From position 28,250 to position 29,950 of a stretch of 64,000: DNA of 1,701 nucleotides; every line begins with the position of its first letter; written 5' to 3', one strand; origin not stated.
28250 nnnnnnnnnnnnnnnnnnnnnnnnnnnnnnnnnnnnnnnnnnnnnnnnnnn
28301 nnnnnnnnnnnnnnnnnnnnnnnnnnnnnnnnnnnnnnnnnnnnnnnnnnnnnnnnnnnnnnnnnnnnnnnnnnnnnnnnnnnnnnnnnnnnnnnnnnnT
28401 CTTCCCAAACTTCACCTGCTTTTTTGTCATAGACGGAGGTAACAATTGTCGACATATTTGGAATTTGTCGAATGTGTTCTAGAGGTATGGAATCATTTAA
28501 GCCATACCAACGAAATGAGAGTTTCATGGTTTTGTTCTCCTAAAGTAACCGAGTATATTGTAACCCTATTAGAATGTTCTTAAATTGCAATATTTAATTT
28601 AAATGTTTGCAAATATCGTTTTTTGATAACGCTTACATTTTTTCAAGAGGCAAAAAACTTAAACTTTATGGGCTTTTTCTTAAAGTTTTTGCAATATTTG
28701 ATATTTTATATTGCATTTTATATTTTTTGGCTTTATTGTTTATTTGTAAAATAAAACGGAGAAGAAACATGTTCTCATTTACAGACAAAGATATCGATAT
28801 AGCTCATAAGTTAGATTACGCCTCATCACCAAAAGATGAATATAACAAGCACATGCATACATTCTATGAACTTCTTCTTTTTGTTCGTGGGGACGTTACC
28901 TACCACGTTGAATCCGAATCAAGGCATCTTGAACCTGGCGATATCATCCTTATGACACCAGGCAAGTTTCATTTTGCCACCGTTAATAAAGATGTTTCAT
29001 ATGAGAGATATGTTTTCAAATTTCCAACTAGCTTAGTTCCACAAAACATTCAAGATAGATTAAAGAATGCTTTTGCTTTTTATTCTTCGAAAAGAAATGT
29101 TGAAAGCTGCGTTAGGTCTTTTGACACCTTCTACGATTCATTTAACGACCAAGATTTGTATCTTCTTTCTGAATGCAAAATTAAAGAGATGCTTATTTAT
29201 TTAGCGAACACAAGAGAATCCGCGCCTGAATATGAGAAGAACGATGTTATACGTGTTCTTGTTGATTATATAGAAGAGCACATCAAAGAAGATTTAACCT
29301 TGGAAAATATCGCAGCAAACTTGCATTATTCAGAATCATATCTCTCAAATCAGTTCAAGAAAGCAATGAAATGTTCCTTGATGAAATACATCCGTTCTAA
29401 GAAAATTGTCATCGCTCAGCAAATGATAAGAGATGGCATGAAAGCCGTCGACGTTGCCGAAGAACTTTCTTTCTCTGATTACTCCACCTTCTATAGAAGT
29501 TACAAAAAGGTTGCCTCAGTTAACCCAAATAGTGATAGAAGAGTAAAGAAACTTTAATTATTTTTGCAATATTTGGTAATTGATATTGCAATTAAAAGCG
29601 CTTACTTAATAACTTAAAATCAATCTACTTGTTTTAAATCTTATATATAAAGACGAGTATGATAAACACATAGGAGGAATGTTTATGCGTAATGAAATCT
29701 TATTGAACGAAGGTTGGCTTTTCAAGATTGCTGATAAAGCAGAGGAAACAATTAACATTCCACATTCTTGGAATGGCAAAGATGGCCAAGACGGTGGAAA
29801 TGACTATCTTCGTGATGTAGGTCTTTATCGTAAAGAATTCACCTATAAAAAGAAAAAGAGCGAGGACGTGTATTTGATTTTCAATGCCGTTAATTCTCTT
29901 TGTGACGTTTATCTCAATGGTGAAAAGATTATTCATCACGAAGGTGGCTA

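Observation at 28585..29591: Shared palindromic operator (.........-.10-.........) at three promoters of the hexuronate locus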

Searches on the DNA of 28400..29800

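Call 51: search_rna_families(source=window, start=28400, end=29800, threshold=evalue, max_evalue=1)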
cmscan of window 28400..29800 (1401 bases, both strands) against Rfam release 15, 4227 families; matches with E-value up to 1: 0.
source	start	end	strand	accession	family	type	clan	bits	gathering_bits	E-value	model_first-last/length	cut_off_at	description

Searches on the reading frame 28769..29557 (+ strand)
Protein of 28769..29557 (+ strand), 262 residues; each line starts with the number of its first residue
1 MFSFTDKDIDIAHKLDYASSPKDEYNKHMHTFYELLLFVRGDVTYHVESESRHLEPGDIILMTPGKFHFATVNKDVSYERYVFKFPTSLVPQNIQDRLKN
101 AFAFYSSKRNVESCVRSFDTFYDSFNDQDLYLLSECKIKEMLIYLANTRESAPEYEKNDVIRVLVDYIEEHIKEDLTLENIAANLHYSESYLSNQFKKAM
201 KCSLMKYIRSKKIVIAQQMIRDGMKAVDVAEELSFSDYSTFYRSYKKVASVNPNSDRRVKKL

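Call 7: search_protein_families(library=pfam, proteins=[window:28769-29557:+])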
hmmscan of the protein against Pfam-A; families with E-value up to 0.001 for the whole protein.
window:28769-29557:+ (262 aa): 5 families
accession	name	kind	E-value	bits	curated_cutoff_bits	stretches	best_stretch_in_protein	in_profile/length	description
PF00165.29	HTH_AraC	-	1.4e-14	54.2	26.6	1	168-209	1-42/42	Bacterial regulatory helix-turn-helix proteins, AraC family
PF12833.13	HTH_18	-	9.9e-14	51.8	33.6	1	181-258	1-79/80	Helix-turn-helix domain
PF02311.25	AraC_binding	-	1.4e-13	51.1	21.1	1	18-107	9-98/135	AraC-like ligand binding domain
PF22200.2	ExsA_N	-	1.2e-05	26.1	27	1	38-150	6-129/136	ExsA N-terminal regulatory domain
PF07883.17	Cupin_2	-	9.9e-05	22.4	27.2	1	24-69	10-55/70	Cupin domain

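Call 8: search_protein_families(library=ncbifam, proteins=[window:28769-29557:+])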
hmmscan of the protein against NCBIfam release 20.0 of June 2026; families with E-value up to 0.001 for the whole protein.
window:28769-29557:+ (262 aa): 23 families
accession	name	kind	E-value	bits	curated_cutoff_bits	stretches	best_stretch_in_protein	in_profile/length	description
TIGR04094.1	adjacent_YSIRK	equivalog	4.4e-24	85.2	200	1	143-254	269-380/383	YSIRK-targeted surface antigen transcriptional regulator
NF047455.1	TF_Staph_AryK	equivalog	1.4e-16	60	850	1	29-258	19-257/759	transcriptional regulator AryK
NF007860.0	PRK10572.1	equivalog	4.3e-15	55.3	208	1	33-259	50-284/292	arabinose operon transcriptional regulator AraC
NF047788.1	TransRegPocR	equivalog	1.1e-14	54.5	500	1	151-258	181-289/296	transcriptional regulator PocR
NF007584.0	PRK10219.1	equivalog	1e-13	51.5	174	1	157-257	3-104/107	superoxide response transcriptional regulator SoxS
NF007693.0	PRK10371.1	equivalog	1.2e-13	50.9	253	1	157-259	196-299/309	transcriptional regulator MelR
NF012144.2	ramA_TF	equivalog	1.9e-11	44.4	180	1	158-259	4-106/108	RamA family antibiotic efflux transcriptional regulator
NF012228.1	RobA_TF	equivalog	2.5e-11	43.6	380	1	159-260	3-105/286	MDR efflux pump AcrAB transcriptional activator RobA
NF008564.0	PRK11511.1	equivalog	3.9e-11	43.2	202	1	161-257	11-108/127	MDR efflux pump AcrAB transcriptional activator MarA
NF012198.0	MarA_TF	equivalog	5e-11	42.8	250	1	160-257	10-108/124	MDR efflux pump AcrAB transcriptional activator MarA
NF011701.0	PRK15121.1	equivalog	6.4e-11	42.3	426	1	157-260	3-107/289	MDR efflux pump AcrAB transcriptional activator RobA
NF033869.1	viru_reg_Rsp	equivalog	2.9e-10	39.2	400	1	157-256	145-245/701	AraC family transcriptional regulator Rsp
NF010028.0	PRK13503.1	equivalog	7.4e-10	38.7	288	1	20-258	23-271/278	HTH-type transcriptional activator RhaS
NF006902.0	PRK09393.1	equivalog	8.4e-09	35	425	1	154-258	215-320/327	transcriptional regulator FtrA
NF041686.2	ant_diox_reg_AndR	equivalog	3.7e-08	33.3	350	1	158-253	216-314/321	anthranilate 1,2-dioxygenase regulatory protein AndR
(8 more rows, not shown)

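Call 11: find_homologous_proteins(query=window:28769-29557:+)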
Query window:28769-29557:+ (262 aa): 51 proteins with E <= 0.001 among 370 candidates.
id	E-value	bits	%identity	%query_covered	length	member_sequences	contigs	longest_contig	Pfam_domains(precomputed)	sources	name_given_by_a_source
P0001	4.3e-167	572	100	100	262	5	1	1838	PF12833.14,PF02311.26,PF00165.30,PF22200.3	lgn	-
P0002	3.3e-151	520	90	100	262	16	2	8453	PF12833.14,PF02311.26,PF00165.30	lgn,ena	-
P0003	7.2e-128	444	74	100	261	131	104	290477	PF12833.14,PF02311.26,PF00165.30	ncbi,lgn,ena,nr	ncbi:MAG: AraC family transcriptional regulator [Mollicutes bacterium]|nr:AraC family transcriptiona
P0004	7.0e-125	434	73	98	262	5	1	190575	PF12833.14,PF02311.26,PF00165.30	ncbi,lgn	-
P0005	9.3e-116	404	72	100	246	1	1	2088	PF12833.14,PF02311.26,PF00165.30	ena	-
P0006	8.4e-113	394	66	98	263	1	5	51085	PF12833.14,PF02311.26,PF00165.30,PF22200.3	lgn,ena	-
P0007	3.6e-111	389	65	98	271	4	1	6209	PF12833.14,PF02311.26,PF00165.30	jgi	-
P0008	1.2e-108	381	64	98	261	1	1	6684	PF12833.14,PF02311.26,PF00165.30,PF22200.3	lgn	-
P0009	2.0e-107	377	65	98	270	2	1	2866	PF12833.14,PF07883.18,PF02311.26,PF00165.30,PF22200.3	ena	-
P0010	3.4e-105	369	64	98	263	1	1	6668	PF12833.14,PF02311.26,PF00165.30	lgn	-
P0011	3.8e-105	369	60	98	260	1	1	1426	PF12833.14,PF02311.26,PF00165.30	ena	-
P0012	5.6e-103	362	60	98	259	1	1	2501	PF12833.14,PF07883.18,PF02311.26,PF00165.30,PF22200.3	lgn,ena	-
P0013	3.7e-101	356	61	98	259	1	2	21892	PF12833.14,PF07883.18,PF02311.26,PF00165.30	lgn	-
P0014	4.9e-99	349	61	98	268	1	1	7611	PF12833.14,PF02311.26,PF00165.30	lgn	-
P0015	1.2e-97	345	59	98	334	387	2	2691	PF12833.14,PF07883.18,PF02311.26,PF00165.30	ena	-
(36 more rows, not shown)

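Call 13: find_related_loci(query=A1, collection=genome_contigs, flank=8000)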
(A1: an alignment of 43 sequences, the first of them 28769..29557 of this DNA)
Query A1 (262 aa) in genome_contigs; peptide patterns used: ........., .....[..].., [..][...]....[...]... (x = any residue, [..] = any of these).
599 stretches matched a pattern (row limit reached: there are more); 491 encode a relative of the query (tblastn E <= 1e-3); the best 80 are kept; 80 distinct loci.
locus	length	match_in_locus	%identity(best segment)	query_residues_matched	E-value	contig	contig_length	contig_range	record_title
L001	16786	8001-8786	93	1-262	1e-168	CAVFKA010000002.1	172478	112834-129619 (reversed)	bacterium isolate H07627-L1_cleanbin_000022 genome assembly, contig: Spades_H07627-L1_contig_9, whole genome shotgun seq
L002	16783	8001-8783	87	1-261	1e-156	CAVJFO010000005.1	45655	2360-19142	Hallerella sp. isolate G02630-L1_cleanbin_000024 genome assembly, contig: Spades_G02630-L1_contig_327, whole genome shot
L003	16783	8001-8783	86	1-261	8e-154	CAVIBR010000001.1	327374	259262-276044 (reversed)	Bacteroides uniformis isolate H07682-L1_cleanbin_000028 genome assembly, contig: Spades_H07682-L1_contig_1, whole genome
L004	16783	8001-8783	74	1-261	1e-135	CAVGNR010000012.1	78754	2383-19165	Escherichia coli isolate H07629-L1_cleanbin_000009 genome assembly, contig: Spades_H07629-L1_contig_143, whole genome sh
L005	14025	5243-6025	73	1-261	3e-135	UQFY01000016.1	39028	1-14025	uncultured Mollicutes bacterium isolate UMGS237 genome assembly, contig: NODE_210_length_39028_cov_6.743412, whole genom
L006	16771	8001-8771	74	1-257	1e-134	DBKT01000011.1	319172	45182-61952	MAG TPA_asm: Bacillales bacterium UBA743 UBA743_contig_85, whole genome shotgun sequence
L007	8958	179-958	72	1-260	8e-134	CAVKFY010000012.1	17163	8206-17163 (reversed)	Alistipes communis isolate H07683-L1_cleanbin_000069 genome assembly, contig: Spades_H07683-L1_contig_2638, whole genome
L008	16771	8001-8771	73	1-257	4e-132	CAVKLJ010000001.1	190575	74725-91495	Lachnospiraceae bacterium isolate H07689-L1_cleanbin_000018 genome assembly, contig: Spades_H07689-L1_contig_6, whole ge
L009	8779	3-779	70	2-260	3e-130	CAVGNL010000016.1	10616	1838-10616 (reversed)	Prevotella sp. CAG:755 isolate H07668-L1_cleanbin_000056 genome assembly, contig: Spades_H07668-L1_contig_3092, whole ge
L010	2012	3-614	88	58-261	1e-127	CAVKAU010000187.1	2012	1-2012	bacterium isolate H07658-L1_cleanbin_000015 genome assembly, contig: Spades_H07658-L1_contig_14860, whole genome shotgun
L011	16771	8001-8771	64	1-257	1e-118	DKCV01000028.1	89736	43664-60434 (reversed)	MAG TPA_asm: Bacillales bacterium UBA6865 UBA6865_contig_779, whole genome shotgun sequence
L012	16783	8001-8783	90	1-261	1e-160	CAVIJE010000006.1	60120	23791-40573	Sodaliphilus sp. isolate H07676-L1_cleanbin_000035 genome assembly, contig: Spades_H07676-L1_contig_324, whole genome sh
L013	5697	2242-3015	51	1-258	5e-85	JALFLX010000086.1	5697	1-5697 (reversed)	MAG: Bacilli bacterium isolate SUG800 k141_125886, whole genome shotgun sequence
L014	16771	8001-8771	50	1-257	2e-84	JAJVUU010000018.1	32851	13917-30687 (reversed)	MAG: Bacillales bacterium isolate A33_maxbin.003.fa NODE_74_length_32851_cov_11.066289, whole genome shotgun sequence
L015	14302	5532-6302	50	1-257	2e-84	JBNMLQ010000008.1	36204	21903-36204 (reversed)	MAG: Candidatus Enterosoma sp. isolate CM_BacEnt1178.13 k141_156607_length_36204_cov_18.3837, whole genome shotgun seque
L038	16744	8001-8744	43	1-248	9e-71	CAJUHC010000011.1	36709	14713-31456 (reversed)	MAG TPA_asm: uncultured Christensenella sp. isolate MGBC139654 genome assembly, contig: MGBC139654.11, whole genome shot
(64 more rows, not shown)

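Call 31: search_solved_structures(query=window:28769-29557:+, max_evalue=0.01)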
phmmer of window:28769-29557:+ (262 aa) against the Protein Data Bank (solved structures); distinct sequences matched with E-value up to 0.01: 17.
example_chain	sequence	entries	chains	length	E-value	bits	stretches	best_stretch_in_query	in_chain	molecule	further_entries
1bl0_A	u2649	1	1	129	1e-09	42.1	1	161-257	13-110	PROTEIN (MULTIPLE ANTIBIOTIC RESISTANCE PROTEIN)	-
1xs9_A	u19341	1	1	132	1e-09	42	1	161-257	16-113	Multiple antibiotic resistance protein marA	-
3oou_A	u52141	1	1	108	2.2e-08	37.6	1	157-259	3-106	Lin2118 protein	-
7w5w_J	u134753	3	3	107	2.9e-08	37.3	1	159-255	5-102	Regulatory protein SoxS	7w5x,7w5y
6swi_A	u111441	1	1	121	9.2e-08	35.6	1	160-260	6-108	Two-component response regulator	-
7vwy_G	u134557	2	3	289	9.5e-08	35.6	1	159-258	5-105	Right origin-binding protein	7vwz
1d5y_A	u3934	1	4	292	1.4e-07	35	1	160-258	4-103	ROB TRANSCRIPTION FACTOR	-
7bef_G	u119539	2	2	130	1.4e-07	35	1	159-257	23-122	Transcriptional activator RamA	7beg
3lsg_A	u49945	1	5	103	1.3e-05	28.6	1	166-256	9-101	Two-component response regulator yesN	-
12aw_A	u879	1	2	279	5e-05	26.7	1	127-256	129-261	HYBRID TWO-COMPONENT SYSTEM PROTEIN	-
7zvy_G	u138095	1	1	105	0.00058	23.2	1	20-85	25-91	Cupin_2 domain-containing protein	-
7zvy_E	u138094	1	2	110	0.00066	23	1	20-85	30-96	Cupin_2 domain-containing protein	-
7zvm_A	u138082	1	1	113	0.00068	23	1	20-85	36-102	Mannose-6-phosphate isomerase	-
7zvy_B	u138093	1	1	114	0.00072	22.9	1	20-85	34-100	Cupin_2 domain-containing protein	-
7zvy_A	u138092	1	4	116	0.00075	22.8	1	20-85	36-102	Cupin_2 domain-containing protein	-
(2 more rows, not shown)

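Call 35: search_protein_families(library=pfam, proteins=[L004:8923-10734:+, L011:8859-10679:+, L038:5860-7866:-, L038:14870-16735:-, L038:14240-14698:-])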
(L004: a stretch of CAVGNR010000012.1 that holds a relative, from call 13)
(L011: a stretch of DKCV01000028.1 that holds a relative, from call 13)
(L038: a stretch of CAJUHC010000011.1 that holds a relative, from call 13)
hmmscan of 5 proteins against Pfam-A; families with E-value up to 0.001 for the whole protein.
L004:8923-10734:+ (603 aa): 1 family
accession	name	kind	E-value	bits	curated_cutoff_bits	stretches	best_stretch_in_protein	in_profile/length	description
PF13347.12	MFS_2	-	6.1e-41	140.8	27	1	33-478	1-382/427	MFS/sugar transport protein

L011:8859-10679:+ (606 aa): 2 families
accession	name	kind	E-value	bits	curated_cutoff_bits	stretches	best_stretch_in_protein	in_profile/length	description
PF13347.12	MFS_2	-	4.8e-57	193.9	27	1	50-509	1-426/427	MFS/sugar transport protein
PF07690.21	MFS_1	-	1.8e-15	57.2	33.4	2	203-431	127-328/347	Major Facilitator Superfamily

L038:5860-7866:- (668 aa): 1 family
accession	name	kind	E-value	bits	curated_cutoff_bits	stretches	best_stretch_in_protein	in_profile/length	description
PF13347.12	MFS_2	-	6.9e-23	81.3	27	1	75-545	40-425/427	MFS/sugar transport protein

L038:14870-16735:- (621 aa): 1 family
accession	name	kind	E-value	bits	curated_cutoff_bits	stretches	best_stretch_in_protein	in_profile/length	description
PF02687.27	FtsX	-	5.3e-17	62.4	25.5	1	496-614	2-120/120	FtsX-like permease C-terminal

L038:14240-14698:- (152 aa): 0 families

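Call 52: predict_structure(alignment_id=A1)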
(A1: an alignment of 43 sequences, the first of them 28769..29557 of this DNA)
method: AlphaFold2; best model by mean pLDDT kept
length: 262 residues; sequences in the alignment: 43
mean_pLDDT: 91.7   pTM: 0.86
mean pLDDT of the five models: 91.7, 91.0, 90.7, 90.4, 89.5
residues with pLDDT >= 90: 208; 70-90: 40; 50-70: 11; < 50: 3
segments of 3 or more residues with pLDDT < 50: 260-262
pLDDT, mean of each block of 10 residues (from residue 1): 96 85 78 96 94 95 94 90 96 92 91 96 97 98 90 79 96 96 97 95 94 94 94 95 91 77 37
secondary structure, 60 per line:
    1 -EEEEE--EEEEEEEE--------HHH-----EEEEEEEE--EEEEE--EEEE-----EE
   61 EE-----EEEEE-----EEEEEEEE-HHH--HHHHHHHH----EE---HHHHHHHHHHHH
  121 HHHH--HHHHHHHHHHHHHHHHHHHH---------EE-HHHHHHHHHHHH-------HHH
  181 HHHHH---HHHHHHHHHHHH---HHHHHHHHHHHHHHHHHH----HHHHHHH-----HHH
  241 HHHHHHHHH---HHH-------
elements in order: E2-6 E9-16 E33-40 E43-47 E50-53 E59-62 E68-72 E78-85 H92-99 H109-124 H127-146 H159-170 H178-185 H189-200 H204-221 H226-232 H238-249

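Call 54: fold_search(model_id=the predicted structure, library=pdb)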
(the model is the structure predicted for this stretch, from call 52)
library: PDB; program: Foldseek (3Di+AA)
matches with E <= 10: 1485; with E <= 0.001: 111
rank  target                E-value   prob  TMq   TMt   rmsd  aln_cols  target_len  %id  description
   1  5suw                  4.4e-10  1.00  0.40  0.39  10.6       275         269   12  Crystal Structure of ToxT from Vibrio Cholerae O395 bound to 3-(8-Methyl-1,2,3,4-tetrahydronaphthalen-1-yl)propanoic aci (released 2017-04-12)
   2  9ca5_B                5.3e-10  1.00  0.38  0.40  10.9       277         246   13  Rns pocket mutant - H20A (released 2025-06-25)
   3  4mlo                  5.6e-10  1.00  0.39  0.39  10.6       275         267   12  1.65A resolution structure of ToxT from Vibrio cholerae (P21 Form) (released 2016-04-20)
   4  5sux                  5.9e-10  1.00  0.40  0.39  10.5       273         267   12  Crystal Structure of ToxT from Vibrio Cholerae O395 bound to (E)-4-(8-methylnaphthalen-1-yl)but-3-enoic acid (released 2017-04-12)
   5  6p7t                  9.4e-10  1.00  0.39  0.38  10.6       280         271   14  Crystal structure of apo ToxT K231A from Vibrio cholerae strain SCE256 (released 2020-01-01)
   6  9ca5_A                9.4e-10  1.00  0.37  0.39  11.4       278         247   13  Rns pocket mutant - H20A (released 2025-06-25)
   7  9gfp_B                1.0e-09  1.00  0.38  0.41  11.9       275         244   14  The crystal structure of CsvR from Escherichia coli (released 2025-08-20)
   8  6p7r                  1.1e-09  1.00  0.39  0.38  10.8       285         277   12  Crystal structure of unsaturated fatty acid bound wild-type ToxT from Vibrio cholerae strain SCE256 (released 2020-01-01)
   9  3gbg                  1.4e-09  1.00  0.41  0.41  10.5       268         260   13  Crystal Structure of ToxT from Vibrio Cholerae O395 (released 2010-02-23)
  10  8vst_A                1.5e-09  1.00  0.38  0.40  10.8       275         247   12  Rns mutant H20A/R75A (released 2025-07-23)
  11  6pb9                  2.6e-09  1.00  0.40  0.38  10.7       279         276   13  Crystal structure of unsaturated fatty acid bound ToxT K231A from Vibrio cholerae strain SCE256 (released 2020-01-01)
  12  6xiv_B                4.6e-09  1.00  0.37  0.38  11.1       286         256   12  SeMet-Rns, in complex with potential inhibitor (released 2021-06-30)
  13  8vst_B                5.8e-09  1.00  0.38  0.40  11.1       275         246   13  Rns mutant H20A/R75A (released 2025-07-23)
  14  8vrq_A                5.8e-09  1.00  0.38  0.39  12.4       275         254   12  Rns pocket mutant - R75A (released 2025-07-23)
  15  6xiu_A                6.2e-09  1.00  0.37  0.40  12.5       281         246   13  ETEC Rns bound to a potential inhibitor, decanoic acid (released 2021-06-30)
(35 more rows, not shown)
